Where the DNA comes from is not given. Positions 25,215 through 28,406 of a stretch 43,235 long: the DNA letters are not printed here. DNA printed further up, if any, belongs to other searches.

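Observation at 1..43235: Hyper-abundant palindrome CGGCCG spread through coding and non-coding DNA (HIP-like element)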

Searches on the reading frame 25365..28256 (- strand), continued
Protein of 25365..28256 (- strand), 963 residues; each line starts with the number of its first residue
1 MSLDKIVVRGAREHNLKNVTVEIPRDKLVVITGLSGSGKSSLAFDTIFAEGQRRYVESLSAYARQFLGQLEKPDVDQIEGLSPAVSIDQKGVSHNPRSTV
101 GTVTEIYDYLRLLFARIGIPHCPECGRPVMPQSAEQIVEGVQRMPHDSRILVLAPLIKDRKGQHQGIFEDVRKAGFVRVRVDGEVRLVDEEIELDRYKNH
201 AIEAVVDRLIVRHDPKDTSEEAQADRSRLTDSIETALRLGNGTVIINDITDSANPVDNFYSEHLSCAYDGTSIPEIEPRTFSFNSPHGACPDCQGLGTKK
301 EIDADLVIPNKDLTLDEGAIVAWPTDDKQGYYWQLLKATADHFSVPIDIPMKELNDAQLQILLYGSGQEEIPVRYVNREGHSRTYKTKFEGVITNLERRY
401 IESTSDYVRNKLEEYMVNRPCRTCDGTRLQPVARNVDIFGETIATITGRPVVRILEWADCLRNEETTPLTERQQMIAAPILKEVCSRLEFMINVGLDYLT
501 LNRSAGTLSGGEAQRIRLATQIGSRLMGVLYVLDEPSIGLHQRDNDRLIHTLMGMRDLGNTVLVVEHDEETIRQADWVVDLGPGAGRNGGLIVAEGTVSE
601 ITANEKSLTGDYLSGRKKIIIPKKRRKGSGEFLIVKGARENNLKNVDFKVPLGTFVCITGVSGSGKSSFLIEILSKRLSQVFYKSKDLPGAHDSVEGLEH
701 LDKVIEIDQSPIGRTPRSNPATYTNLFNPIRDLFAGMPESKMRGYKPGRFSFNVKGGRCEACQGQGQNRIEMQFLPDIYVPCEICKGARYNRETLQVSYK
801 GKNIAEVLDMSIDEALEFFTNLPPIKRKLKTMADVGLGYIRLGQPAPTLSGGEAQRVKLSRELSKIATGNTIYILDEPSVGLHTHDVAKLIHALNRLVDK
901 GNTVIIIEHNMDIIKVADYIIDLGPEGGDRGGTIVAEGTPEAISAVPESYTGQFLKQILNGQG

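Call 39: find_encoding_contigs(protein=P0011, flank=10000, max_places=1)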
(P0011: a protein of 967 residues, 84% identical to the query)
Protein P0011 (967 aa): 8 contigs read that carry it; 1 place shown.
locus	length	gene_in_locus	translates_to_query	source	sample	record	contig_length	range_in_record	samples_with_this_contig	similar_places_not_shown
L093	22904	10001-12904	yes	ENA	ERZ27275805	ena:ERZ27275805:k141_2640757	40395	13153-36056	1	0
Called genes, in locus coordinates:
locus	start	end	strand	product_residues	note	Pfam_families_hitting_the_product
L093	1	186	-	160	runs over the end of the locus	PF01967:MoaC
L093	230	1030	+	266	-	PF02585:PIG-L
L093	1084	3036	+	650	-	PF00069:Pkinase, PF07714:PK_Tyr_Ser-Thr, PF13570:Beta-prop_ACSF4, PF13360:PQQ_2, PF13360:PQQ_2, PF13570:Beta-prop_ACSF4, PF13360:PQQ_2, PF13570:Beta-prop_ACSF4, +5 more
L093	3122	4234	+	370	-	PF00481:PP2C, PF13672:PP2C_2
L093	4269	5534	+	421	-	PF00092:VWA, PF13519:VWA_2, PF13768:VWA_3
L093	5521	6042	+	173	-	PF00498:FHA, PF16697:Yop-YscD_cpl (weak)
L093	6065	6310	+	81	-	-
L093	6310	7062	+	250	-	PF00072:Response_reg, PF00486:Trans_reg_C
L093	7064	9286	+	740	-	PF13328:HD_4, PF01966:HD, PF04607:RelA_SpoT, PF02824:TGS, PF28438:RelA_RIS, PF01842:ACT (weak), PF13291:ACT_4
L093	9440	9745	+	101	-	PF16561:AMPK1_CBM (weak)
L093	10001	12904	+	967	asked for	PF00005:ABC_tran (faint), PF02463:SMC_N (faint), PF13175:AAA_15 (faint), PF13191:AAA_16 (faint), PF13304:AAA_21 (faint), PF13555:AAA_29 (faint), PF17760:UvrA_inter, PF17755:UvrA_DNA-bind, +1 more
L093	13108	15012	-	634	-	PF00012:HSP70, PF06723:MreB_Mbl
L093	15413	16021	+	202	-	PF00081:Sod_Fe_N, PF02777:Sod_Fe_C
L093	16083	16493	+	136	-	PF12838:Fer4_7 (faint), PF14697:Fer4_21 (faint), PF13187:Fer4_9 (weak), PF13484:Fer4_16 (faint), PF12797:Fer4_2 (weak), PF00037:Fer4, PF12837:Fer4_6 (weak), PF13237:Fer4_10 (weak)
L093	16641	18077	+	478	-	PF00206:Lyase_1, PF10415:FumaraseC_C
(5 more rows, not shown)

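Call 40: find_encoding_contigs(protein=P0005, flank=10000, max_places=1)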
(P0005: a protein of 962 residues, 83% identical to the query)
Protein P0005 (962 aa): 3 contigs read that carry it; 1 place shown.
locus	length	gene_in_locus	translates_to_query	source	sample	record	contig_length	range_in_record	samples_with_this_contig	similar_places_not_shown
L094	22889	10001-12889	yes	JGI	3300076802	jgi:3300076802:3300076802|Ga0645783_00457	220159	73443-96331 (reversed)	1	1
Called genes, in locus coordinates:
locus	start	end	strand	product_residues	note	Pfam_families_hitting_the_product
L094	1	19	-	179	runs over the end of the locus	PF01967:MoaC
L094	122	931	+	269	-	PF02585:PIG-L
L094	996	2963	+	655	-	PF00069:Pkinase, PF07714:PK_Tyr_Ser-Thr, PF03109:ABC1 (weak), PF13360:PQQ_2, PF13570:Beta-prop_ACSF4, PF13570:Beta-prop_ACSF4, PF13360:PQQ_2, PF13570:Beta-prop_ACSF4, +5 more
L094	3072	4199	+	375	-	PF00481:PP2C, PF13672:PP2C_2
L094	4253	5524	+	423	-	PF13768:VWA_3, PF00092:VWA, PF13519:VWA_2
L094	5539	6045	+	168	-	PF00498:FHA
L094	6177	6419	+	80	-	-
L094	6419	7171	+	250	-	PF00072:Response_reg, PF00486:Trans_reg_C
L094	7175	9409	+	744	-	PF13328:HD_4, PF01966:HD, PF04607:RelA_SpoT, PF02824:TGS, PF28438:RelA_RIS, PF01842:ACT (weak), PF13291:ACT_4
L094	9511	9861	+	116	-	PF02922:CBM_48 (weak), PF16561:AMPK1_CBM (weak)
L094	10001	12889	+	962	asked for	PF00005:ABC_tran (faint), PF02463:SMC_N (faint), PF13191:AAA_16 (faint), PF13555:AAA_29 (faint), PF20703:nSTAND1 (faint), PF17760:UvrA_inter, PF17755:UvrA_DNA-bind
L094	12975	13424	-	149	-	PF01476:LysM, PF23446:LysM1_NFP_LYK (faint), PF23473:LysM3_LYK4_5 (weak), PF01476:LysM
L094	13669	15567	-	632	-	PF00012:HSP70, PF06723:MreB_Mbl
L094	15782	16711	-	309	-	PF00892:EamA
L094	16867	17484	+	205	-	PF00081:Sod_Fe_N, PF02777:Sod_Fe_C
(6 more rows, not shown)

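Call 41: find_encoding_contigs(protein=P0078, flank=10000, max_places=1)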
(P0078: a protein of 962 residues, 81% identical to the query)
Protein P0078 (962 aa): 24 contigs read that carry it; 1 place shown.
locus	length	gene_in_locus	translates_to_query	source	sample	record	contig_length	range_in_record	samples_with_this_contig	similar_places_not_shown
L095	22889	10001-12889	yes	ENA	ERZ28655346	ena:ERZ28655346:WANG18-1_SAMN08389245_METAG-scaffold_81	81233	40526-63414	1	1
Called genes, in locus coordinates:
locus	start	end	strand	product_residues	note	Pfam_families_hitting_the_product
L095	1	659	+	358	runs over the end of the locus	PF00481:PP2C, PF13672:PP2C_2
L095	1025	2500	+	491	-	PF00226:DnaJ, PF00092:VWA, PF13519:VWA_2, PF13768:VWA_3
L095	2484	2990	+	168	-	PF00498:FHA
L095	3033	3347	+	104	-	-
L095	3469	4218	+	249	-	PF00072:Response_reg, PF00486:Trans_reg_C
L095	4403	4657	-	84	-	-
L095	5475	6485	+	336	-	PF02824:TGS, PF19296:RelA_AH (weak), PF28438:RelA_RIS, PF13291:ACT_4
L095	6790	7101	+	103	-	-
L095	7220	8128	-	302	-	PF00070:Pyr_redox (faint), PF01134:GIDA (faint), PF03486:HI0933_like (faint), PF07992:Pyr_redox_2, PF12831:FAD_oxidored (weak), PF13738:Pyr_redox_3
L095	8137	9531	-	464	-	PF00390:malic, PF03949:Malic_M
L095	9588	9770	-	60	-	-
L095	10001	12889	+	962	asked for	PF00005:ABC_tran (faint), PF02463:SMC_N (faint), PF13191:AAA_16 (faint), PF13555:AAA_29 (faint), PF20703:nSTAND1 (faint), PF17760:UvrA_inter, PF17755:UvrA_DNA-bind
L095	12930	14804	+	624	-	PF00005:ABC_tran, PF13555:AAA_29 (faint), PF00006:ATP-synt_ab (faint), PF02463:SMC_N (faint), PF13304:AAA_21 (faint), PF12848:ABC_tran_Xtn, PF00005:ABC_tran, PF16326:ABC_tran_CTD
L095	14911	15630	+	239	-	PF01476:LysM, PF23473:LysM3_LYK4_5 (faint), PF01476:LysM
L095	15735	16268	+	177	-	PF00293:NUDIX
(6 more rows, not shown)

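Call 59: find_encoding_contigs(protein=P0113, flank=10000, max_places=1)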
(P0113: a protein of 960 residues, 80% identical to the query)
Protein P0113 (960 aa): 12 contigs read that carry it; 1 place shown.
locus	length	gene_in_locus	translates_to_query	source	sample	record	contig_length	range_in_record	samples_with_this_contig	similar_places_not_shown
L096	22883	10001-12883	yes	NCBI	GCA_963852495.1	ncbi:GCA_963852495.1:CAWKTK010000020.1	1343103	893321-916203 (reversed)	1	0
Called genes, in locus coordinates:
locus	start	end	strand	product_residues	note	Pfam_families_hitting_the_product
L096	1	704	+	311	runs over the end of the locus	PF01073:3Beta_HSD, PF01370:Epimerase, PF02719:Polysacc_synt_2, PF04321:RmlD_sub_bind, PF05368:NmrA (weak), PF13460:NAD_binding_10, PF16363:GDP_Man_Dehyd, PF07993:NAD_binding_4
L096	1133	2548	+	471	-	PF00266:Aminotran_5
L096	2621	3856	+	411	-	PF11258:DUF3048, PF17479:DUF3048_C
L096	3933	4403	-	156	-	PF04073:tRNA_edit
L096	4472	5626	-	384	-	PF00266:Aminotran_5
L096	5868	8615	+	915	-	PF00690:Cation_ATPase_N, PF00122:E1-E2_ATPase, PF13246:Cation_ATPase, PF00702:Hydrolase, PF00689:Cation_ATPase_C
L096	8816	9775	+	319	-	PF01594:AI-2E_transport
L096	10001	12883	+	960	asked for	PF00005:ABC_tran (faint), PF02463:SMC_N (faint), PF03193:RsgA_GTPase (faint), PF13191:AAA_16 (faint), PF13555:AAA_29 (faint), PF20703:nSTAND1 (faint), PF17760:UvrA_inter, PF17755:UvrA_DNA-bind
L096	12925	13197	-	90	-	-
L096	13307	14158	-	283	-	PF00528:BPD_transp_1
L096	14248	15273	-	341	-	PF00710:Asparaginase, PF17763:Asparaginase_C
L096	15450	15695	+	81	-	PF02627:CMD (weak)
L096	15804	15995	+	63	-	-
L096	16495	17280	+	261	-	PF00491:Arginase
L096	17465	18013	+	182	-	PF00156:Pribosyltran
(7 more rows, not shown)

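Call 60: find_encoding_contigs(protein=P0022, flank=10000, max_places=1)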
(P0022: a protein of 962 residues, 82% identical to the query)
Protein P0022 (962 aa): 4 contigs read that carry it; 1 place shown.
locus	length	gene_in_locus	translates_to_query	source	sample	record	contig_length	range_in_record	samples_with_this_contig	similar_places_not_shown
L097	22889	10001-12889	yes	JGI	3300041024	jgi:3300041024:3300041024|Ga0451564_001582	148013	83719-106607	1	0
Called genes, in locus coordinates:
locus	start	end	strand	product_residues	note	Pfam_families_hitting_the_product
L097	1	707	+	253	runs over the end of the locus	PF02585:PIG-L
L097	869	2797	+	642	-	PF00069:Pkinase, PF07714:PK_Tyr_Ser-Thr, PF13360:PQQ_2, PF13570:Beta-prop_ACSF4, PF01011:PQQ (weak), PF13360:PQQ_2, PF13570:Beta-prop_ACSF4, PF13360:PQQ_2, +4 more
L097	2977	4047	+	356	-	PF00481:PP2C, PF13672:PP2C_2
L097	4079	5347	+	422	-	PF00092:VWA, PF13519:VWA_2, PF13768:VWA_3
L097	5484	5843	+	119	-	PF16697:Yop-YscD_cpl (weak), PF00498:FHA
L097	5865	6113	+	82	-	-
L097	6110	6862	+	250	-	PF00072:Response_reg, PF00486:Trans_reg_C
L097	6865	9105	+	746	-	PF13328:HD_4, PF01966:HD, PF04607:RelA_SpoT, PF02824:TGS, PF28438:RelA_RIS, PF01842:ACT (weak), PF13291:ACT_4 (weak)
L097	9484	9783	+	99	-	-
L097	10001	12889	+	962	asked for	PF00005:ABC_tran (faint), PF02463:SMC_N (faint), PF13191:AAA_16 (faint), PF13555:AAA_29 (faint), PF20703:nSTAND1 (faint), PF17760:UvrA_inter, PF00684:DnaJ_CXXCXGXG (faint), PF17755:UvrA_DNA-bind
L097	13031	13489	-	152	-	PF01476:LysM, PF23473:LysM3_LYK4_5 (weak), PF01476:LysM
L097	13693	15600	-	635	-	PF00012:HSP70, PF06723:MreB_Mbl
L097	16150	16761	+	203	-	PF00081:Sod_Fe_N, PF02777:Sod_Fe_C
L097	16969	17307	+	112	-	PF12838:Fer4_7 (weak), PF12797:Fer4_2 (weak), PF00037:Fer4, PF12837:Fer4_6 (weak), PF13237:Fer4_10 (weak)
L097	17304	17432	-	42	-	-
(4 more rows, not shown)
